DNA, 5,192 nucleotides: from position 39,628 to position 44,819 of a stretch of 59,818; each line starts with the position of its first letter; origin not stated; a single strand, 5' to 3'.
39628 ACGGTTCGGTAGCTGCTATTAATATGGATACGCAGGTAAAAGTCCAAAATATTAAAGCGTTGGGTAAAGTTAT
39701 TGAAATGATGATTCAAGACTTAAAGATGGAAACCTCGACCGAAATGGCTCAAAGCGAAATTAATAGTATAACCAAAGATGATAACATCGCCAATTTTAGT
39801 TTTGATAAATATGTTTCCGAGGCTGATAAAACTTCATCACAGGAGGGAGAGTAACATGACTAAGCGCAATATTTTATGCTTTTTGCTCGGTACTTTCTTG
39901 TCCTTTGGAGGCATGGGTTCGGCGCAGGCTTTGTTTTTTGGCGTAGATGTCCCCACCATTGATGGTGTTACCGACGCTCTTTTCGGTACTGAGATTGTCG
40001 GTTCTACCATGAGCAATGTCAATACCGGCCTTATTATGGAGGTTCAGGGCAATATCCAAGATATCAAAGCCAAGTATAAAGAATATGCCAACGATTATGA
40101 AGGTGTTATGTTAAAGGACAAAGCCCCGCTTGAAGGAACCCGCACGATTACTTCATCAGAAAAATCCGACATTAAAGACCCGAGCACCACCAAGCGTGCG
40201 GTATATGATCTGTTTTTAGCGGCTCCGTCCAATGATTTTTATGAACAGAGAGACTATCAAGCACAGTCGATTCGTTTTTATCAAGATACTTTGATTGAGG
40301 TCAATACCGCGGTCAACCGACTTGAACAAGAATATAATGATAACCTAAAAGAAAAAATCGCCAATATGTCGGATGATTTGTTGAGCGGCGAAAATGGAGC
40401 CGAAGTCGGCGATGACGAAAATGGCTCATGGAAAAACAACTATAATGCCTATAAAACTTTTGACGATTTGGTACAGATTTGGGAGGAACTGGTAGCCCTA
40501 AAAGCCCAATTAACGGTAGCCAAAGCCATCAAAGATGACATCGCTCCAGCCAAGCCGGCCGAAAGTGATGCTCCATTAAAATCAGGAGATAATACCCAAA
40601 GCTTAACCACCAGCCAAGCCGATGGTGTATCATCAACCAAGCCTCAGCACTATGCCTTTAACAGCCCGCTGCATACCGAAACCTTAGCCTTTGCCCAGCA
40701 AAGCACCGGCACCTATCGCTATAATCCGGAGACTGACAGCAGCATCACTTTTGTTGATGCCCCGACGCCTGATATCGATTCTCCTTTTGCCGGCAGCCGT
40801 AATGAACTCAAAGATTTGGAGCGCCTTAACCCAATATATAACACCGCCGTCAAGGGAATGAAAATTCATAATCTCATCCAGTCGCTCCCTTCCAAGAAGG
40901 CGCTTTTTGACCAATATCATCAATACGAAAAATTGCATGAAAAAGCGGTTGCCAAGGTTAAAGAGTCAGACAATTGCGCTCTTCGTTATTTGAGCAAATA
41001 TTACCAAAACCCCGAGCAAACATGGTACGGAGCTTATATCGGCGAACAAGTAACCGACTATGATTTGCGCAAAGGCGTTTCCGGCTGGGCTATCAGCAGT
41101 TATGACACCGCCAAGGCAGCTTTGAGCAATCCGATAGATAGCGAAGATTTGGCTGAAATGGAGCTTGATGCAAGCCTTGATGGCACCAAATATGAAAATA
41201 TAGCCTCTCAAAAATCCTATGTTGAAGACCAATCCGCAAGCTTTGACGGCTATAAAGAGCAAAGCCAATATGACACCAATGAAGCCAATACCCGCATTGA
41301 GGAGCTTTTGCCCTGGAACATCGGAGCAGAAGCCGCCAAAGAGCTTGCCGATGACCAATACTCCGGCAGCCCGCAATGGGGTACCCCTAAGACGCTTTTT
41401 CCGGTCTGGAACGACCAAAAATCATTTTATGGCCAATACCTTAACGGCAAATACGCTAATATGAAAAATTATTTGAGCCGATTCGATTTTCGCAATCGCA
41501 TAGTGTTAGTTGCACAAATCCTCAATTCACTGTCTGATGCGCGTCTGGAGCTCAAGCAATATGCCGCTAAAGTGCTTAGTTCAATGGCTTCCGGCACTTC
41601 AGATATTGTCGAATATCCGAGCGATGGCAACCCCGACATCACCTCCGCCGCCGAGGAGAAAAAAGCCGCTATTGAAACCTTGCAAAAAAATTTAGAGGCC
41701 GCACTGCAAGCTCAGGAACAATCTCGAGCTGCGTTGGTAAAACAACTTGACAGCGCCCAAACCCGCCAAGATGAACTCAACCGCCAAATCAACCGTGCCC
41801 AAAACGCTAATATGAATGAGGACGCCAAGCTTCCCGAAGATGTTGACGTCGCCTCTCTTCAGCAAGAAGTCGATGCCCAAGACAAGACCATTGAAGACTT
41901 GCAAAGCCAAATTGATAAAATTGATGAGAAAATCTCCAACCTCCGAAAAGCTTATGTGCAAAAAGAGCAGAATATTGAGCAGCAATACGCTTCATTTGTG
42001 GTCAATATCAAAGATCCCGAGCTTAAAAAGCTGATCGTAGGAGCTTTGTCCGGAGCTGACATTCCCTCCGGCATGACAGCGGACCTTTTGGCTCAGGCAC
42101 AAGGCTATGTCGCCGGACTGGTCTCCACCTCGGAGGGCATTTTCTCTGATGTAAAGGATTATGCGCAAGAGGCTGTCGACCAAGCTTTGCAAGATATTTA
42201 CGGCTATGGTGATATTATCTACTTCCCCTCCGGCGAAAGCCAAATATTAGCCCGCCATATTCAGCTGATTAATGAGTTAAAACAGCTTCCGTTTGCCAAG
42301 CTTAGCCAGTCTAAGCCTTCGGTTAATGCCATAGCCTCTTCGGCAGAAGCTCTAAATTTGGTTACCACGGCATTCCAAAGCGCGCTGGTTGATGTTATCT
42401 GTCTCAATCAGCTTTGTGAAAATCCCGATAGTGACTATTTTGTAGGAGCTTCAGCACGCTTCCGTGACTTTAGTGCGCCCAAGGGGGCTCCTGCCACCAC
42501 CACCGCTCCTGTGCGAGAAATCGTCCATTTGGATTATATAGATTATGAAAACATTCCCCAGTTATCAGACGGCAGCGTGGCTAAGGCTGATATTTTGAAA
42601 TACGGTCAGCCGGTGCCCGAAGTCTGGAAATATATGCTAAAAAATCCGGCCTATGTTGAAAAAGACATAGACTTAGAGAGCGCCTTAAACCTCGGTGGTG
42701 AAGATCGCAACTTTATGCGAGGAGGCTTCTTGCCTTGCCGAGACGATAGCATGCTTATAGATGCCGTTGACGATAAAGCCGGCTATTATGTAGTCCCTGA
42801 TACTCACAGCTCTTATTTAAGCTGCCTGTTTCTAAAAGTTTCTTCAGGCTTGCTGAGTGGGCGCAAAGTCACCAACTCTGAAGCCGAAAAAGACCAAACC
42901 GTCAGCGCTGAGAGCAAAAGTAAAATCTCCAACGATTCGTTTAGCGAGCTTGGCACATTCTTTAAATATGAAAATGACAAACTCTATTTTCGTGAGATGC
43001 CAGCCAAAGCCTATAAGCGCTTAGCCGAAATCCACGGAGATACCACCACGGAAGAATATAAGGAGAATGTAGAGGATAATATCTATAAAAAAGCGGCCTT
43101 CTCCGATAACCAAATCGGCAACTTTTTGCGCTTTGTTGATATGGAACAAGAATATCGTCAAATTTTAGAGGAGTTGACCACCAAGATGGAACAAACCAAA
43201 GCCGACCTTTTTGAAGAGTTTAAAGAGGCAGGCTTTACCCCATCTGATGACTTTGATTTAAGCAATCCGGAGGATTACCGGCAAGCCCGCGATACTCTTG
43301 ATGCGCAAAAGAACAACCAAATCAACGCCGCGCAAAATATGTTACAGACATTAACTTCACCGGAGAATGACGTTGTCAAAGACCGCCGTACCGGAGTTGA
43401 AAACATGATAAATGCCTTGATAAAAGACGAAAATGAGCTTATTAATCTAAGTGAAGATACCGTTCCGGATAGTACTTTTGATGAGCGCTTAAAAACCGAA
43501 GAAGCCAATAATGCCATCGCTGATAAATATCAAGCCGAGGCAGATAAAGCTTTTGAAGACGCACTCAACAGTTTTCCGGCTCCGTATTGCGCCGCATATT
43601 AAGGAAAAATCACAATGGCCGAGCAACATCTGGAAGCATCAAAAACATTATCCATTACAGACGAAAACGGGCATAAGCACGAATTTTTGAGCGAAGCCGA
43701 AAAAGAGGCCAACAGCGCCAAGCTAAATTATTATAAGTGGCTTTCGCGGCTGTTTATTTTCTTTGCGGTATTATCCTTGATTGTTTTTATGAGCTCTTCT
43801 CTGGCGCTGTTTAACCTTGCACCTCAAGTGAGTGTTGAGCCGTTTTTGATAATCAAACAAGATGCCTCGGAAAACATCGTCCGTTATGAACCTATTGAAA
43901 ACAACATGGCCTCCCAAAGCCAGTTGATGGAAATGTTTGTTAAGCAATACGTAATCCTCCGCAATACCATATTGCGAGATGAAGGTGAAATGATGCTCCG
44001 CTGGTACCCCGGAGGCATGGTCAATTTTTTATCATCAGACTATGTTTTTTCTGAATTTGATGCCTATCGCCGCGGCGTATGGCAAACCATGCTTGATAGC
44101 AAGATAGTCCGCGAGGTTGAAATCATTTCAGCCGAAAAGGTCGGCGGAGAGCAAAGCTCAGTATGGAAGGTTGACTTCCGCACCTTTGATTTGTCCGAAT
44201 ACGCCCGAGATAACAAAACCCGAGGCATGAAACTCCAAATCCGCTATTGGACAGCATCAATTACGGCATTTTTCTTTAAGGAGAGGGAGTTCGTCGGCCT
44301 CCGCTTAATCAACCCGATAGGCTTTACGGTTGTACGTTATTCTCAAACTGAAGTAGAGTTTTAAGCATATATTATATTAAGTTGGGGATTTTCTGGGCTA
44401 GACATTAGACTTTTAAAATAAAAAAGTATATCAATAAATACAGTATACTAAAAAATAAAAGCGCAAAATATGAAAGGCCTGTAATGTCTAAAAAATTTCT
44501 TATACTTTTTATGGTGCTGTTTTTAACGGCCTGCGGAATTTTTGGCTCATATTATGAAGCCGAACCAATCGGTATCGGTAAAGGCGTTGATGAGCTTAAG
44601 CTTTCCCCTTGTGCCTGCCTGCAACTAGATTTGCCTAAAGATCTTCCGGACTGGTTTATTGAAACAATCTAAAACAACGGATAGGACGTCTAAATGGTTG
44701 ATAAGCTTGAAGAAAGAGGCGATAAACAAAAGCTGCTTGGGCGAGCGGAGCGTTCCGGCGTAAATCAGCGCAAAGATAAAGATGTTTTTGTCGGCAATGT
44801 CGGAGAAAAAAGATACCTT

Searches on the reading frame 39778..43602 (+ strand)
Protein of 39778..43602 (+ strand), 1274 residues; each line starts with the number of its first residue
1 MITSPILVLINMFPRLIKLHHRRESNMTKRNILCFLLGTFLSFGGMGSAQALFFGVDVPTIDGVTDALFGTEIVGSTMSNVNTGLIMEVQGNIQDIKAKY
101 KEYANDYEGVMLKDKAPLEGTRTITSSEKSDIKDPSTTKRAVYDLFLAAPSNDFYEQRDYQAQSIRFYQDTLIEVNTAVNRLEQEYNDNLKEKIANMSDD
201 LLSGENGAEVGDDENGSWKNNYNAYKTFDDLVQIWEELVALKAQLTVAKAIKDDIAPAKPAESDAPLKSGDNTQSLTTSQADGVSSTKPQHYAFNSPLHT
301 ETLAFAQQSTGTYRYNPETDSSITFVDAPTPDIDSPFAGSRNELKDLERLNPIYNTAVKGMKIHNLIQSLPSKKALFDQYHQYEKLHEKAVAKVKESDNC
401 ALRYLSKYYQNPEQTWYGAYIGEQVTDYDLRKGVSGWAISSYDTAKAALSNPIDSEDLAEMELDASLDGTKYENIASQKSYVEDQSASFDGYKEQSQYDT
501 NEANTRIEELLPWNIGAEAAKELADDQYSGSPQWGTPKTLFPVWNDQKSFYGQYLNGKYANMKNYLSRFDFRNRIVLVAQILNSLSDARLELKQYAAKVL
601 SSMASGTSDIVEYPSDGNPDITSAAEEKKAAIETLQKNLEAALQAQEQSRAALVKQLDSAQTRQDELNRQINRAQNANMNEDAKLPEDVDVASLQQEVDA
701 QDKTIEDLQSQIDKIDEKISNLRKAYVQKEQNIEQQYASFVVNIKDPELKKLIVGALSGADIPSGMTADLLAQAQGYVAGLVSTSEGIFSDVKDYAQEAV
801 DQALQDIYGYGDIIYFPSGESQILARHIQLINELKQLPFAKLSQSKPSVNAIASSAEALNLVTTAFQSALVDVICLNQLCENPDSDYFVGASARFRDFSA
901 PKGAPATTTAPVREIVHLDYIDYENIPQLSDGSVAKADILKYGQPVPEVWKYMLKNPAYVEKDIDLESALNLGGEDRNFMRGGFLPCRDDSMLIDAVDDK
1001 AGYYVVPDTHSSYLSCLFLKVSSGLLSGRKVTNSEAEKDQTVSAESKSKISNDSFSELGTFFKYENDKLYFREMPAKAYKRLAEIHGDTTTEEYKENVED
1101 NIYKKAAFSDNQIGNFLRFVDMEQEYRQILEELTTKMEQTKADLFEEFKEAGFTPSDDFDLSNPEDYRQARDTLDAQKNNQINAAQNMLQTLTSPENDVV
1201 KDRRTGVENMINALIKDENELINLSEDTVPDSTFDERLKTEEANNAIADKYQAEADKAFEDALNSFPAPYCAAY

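Call 3: search_protein_families(library=pfam, proteins=[window:39778-43602:+], max_evalue=0.01)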
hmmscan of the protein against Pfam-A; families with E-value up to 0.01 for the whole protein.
window:39778-43602:+ (1274 aa): 0 families

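Call 5: search_protein_families(library=ncbifam, proteins=[window:39778-43602:+], max_evalue=0.01)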
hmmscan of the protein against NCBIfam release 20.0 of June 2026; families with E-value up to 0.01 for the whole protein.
window:39778-43602:+ (1274 aa): 1 family
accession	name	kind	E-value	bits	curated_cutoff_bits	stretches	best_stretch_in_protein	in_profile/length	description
NF045487.1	ASRP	equivalog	5e-05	22.1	300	1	628-737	311-410/593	archaea-specific SMC-related protein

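Call 52: search_solved_structures(query=A4, max_evalue=1)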
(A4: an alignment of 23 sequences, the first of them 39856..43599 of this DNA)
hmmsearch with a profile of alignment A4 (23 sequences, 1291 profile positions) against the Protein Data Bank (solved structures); distinct sequences matched with E-value up to 1: 70 (the best 60 are shown).
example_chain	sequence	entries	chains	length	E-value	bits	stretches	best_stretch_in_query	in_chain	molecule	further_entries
4rsi_B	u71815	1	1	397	8.7e-06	27.1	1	575-765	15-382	Structural maintenance of chromosomes protein 4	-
4lin_A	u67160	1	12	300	9.2e-06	27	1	614-752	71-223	Tail needle protein gp26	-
9lwi_A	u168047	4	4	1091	1.8e-05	26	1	572-776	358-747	Structural maintenance of chromosomes protein 6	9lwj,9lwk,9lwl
9n9g_1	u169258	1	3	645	0.0056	17.8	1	602-751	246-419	Kinetochore protein NDC80 homolog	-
6tik_C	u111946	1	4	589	0.0093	17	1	556-739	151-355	Capsid protein,Putative adhesin/invasin,Capsid protein,Factor H-binding protein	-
8ruy_M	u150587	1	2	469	0.01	16.9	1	582-733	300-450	Intraflagellar transport protein 57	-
8qox_B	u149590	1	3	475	0.011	16.8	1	606-731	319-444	Conserved membrane protein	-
4zkp_A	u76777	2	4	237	0.02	16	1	653-752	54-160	Tail needle protein gp26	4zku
2poh_A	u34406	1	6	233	0.02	15.9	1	653-752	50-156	Head completion protein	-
3c9i_A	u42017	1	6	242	0.022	15.8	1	653-752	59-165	Tail needle protein gp26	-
8i4x_B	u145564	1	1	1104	0.023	15.8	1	604-822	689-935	Structural maintenance of chromosomes protein 6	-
2wpq_A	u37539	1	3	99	0.024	15.7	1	632-734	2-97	TRIMERIC AUTOTRANSPORTER ADHESIN FRAGMENT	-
7qcd_B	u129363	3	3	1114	0.024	15.7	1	604-822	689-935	Structural maintenance of chromosomes protein 6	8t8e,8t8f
7ylm_B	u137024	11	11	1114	0.024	15.7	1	604-822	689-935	SMC6 isoform 1 | Structural maintenance of chromosomes protein 6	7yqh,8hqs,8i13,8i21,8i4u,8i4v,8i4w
6b3o_A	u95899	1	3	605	0.025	15.6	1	570-744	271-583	Spike glycoprotein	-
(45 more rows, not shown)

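Call 82: find_homologous_proteins(query=window:39856-43599:+, max_evalue=0.00001)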
Query window:39856-43599:+ (1248 aa): 24 proteins with E <= 0.00001 among 8000 candidates.
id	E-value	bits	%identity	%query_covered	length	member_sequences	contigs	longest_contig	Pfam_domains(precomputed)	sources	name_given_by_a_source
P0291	0.0e+0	2756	99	100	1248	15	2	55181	-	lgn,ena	-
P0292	0.0e+0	1839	68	98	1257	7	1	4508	-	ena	-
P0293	0.0e+0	1786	65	99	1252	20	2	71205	-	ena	-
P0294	0.0e+0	1730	63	100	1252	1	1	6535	-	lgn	-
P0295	0.0e+0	1710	63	99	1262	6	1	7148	-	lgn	-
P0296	0.0e+0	1218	47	100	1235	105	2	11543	-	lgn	-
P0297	0.0e+0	1205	48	100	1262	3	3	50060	-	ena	-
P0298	0.0e+0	1149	46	100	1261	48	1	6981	-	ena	-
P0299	0.0e+0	1140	45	100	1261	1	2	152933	-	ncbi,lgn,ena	-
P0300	0.0e+0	1123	45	99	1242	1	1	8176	-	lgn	-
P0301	0.0e+0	1104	44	100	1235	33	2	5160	-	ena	-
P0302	0.0e+0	1052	44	99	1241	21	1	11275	-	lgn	-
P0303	3.0e-297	1007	41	100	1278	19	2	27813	-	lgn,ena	-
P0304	1.9e-290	985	41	100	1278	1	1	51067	-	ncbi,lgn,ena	-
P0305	2.4e-286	971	40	100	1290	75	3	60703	-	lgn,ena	-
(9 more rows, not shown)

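Call 102: predict_structure(alignment_id=A7)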
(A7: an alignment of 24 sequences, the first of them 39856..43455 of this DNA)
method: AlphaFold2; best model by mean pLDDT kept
length: 1200 residues; sequences in the alignment: 24
mean_pLDDT: 73.1   pTM: 0.61
mean pLDDT of the five models: 73.1, 68.1, 66.0, 60.3, 58.9
residues with pLDDT >= 90: 174; 70-90: 641; 50-70: 187; < 50: 198
segments of 3 or more residues with pLDDT < 50: 1-101, 178-187, 236-286, 299-309, 443-449, 654-658, 718-723, 1064-1067
pLDDT, mean of each block of 10 residues (from residue 1): 41 39 27 25 27 31 36 33 30 35 51 64 67 73 75 73 72 56 47 62 66 69 71 50 27 24 24 27 41 53 44 65 79 86 83 86 88 87 90 85 90 91 69 65 49 57 69 80 89 91 87 89 92 91 86 90 85 84 79 76 85 90 91 87 75 52 77 88 91 88 85 60 53 63 78 85 89 94 91 92 93 88 86 89 86 86 84 90 85 88 87 82 84 75 86 82 89 87 80 75 81 82 82 90 89 84 54 79 86 91 85 85 86 84 90 89 79 74 82 64
secondary structure, 60 per line:
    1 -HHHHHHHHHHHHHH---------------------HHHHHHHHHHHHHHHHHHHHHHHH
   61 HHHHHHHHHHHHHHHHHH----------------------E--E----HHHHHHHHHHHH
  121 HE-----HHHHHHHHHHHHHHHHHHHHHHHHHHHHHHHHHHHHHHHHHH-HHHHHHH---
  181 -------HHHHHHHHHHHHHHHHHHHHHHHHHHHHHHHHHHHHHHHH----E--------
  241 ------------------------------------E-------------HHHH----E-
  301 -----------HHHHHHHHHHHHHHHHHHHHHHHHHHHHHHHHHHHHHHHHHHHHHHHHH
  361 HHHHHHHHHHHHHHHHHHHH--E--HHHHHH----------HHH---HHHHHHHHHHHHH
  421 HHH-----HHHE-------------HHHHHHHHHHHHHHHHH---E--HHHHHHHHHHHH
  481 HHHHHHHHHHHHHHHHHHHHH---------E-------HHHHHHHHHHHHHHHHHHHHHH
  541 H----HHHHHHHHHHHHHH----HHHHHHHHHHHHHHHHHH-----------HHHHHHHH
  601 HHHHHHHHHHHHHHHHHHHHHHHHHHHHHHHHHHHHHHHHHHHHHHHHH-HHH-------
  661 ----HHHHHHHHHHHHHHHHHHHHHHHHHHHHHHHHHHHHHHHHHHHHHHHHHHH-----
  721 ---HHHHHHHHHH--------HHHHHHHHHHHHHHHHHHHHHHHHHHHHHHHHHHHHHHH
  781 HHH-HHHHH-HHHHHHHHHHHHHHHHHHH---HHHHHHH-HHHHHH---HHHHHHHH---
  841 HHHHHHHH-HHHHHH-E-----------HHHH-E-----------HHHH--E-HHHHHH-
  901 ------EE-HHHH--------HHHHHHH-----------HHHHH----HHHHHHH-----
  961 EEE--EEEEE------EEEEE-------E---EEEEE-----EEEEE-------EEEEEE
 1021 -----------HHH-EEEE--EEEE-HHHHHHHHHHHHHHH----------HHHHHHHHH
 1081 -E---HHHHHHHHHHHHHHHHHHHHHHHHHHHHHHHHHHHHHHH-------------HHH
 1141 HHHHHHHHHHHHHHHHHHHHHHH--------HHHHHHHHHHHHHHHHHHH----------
elements in order (helices of 4 or more, strands of 3 or more residues): H2-15 H37-78 H109-121 H128-169 H171-177 H188-227 H291-294 H312-380 H386-391 H408-423 H446-462 H469-501 H519-541 H546-559 H564-581 H593-649 H665-715 H724-733 H742-783 H785-789 H791-809 H813-819 H821-826 H830-837 H841-848 H850-855 H869-872 H886-889 H894-899 H910-913 H922-928 H940-944 H949-955 E961-963 E966-970 E977-981 E993-997 E1003-1007 E1015-1020 E1036-1039 E1042-1045 H1047-1061 H1072-1080 H1086-1124 H1138-1163 H1172-1190

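Call 104: fold_search(model_id=the predicted structure, library=pdb)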
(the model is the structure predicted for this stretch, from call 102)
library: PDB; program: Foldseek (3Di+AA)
matches with E <= 10: 217; with E <= 0.001: 0
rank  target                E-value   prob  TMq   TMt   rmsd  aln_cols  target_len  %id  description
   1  7zr1_C                5.9e-02  0.21  0.05  0.08  83.2       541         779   12  Chaetomium thermophilum Mre11-Rad50-Nbs1 complex bound to ATPyS (composite structure) (released 2023-01-11)
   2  8i4x_B                6.5e-02  0.10  0.06  0.07  106.6       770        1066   13  Cryo-EM structure of 5-subunit Smc5/6 (released 2024-06-26)
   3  7n6g_3W               1.9e-01  0.33  0.09  0.23  48.8       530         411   14  C1 of central pair (released 2022-05-18)
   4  9e5c_7b               1.9e-01  0.04  0.05  0.02  71.9      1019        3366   10  Cryo-EM structure of 96 nm repeat of microtubule doublet from T. brucei flagellum (released 2025-03-12)
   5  9csi                  2.8e-01  0.28  0.08  0.14  41.1       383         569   10  A. baumannii MsbA Bound to Cerastecin Compound 5 (released 2024-09-04)
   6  7zr1_D                3.4e-01  0.10  0.05  0.08  83.5       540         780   12  Chaetomium thermophilum Mre11-Rad50-Nbs1 complex bound to ATPyS (composite structure) (released 2023-01-11)
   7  8tso_A                4.6e-01  0.20  0.08  0.13  38.6       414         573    8  KDL bound, nucleotide-free MsbA in open, outward-facing conformation (released 2024-06-19)
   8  8i13_B                4.6e-01  0.03  0.04  0.05  103.7       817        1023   13  Cryo-EM structure of 6-subunit Smc5/6 (released 2024-06-26)
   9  9qe0_B                4.8e-01  0.04  0.05  0.05  82.0       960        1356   10  Neobacillus vireti Wadjet-II JetABC dimer (released 2025-06-25)
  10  8j07_g6               4.8e-01  0.03  0.05  0.02  73.3       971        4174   10  96nm repeat of human respiratory doublet microtubule and associated axonemal complexes (released 2023-07-26)
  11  7bcw_A                5.2e-01  0.21  0.07  0.13  42.4       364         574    8  Structure of MsbA in Salipro with ADP vanadate (released 2022-01-12)
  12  9qe0_A                5.2e-01  0.03  0.06  0.06  85.7       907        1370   11  Neobacillus vireti Wadjet-II JetABC dimer (released 2025-06-25)
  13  7ph3_A                6.2e-01  0.18  0.07  0.13  41.1       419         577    8  AMP-PNP bound nanodisc reconstituted MsbA with nanobodies, spin-labeled at position A60C (released 2022-08-24)
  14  6rah_A                7.4e-01  0.08  0.05  0.08  42.0       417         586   11  Heterodimeric ABC exporter TmrAB in ATP-bound outward-facing open conformation (released 2019-07-31)
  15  3lll_A                8.1e-01  0.14  0.08  0.17  14.7       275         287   10  Crystal structure of mouse pacsin2 F-BAR domain (released 2010-05-26)
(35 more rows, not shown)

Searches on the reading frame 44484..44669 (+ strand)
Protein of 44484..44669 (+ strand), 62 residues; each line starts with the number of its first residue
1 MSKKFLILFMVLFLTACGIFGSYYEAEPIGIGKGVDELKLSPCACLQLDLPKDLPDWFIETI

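Call 110: search_protein_families(library=pfam, proteins=[window:44484-44669:+], max_evalue=1)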
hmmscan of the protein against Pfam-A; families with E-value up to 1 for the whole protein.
window:44484-44669:+ (62 aa): 1 family
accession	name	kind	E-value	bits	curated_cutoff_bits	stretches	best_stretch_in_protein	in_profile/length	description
PF23670.1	PIGBOS1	-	0.27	11.8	27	1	1-24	1-23/54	PIGBOS1-like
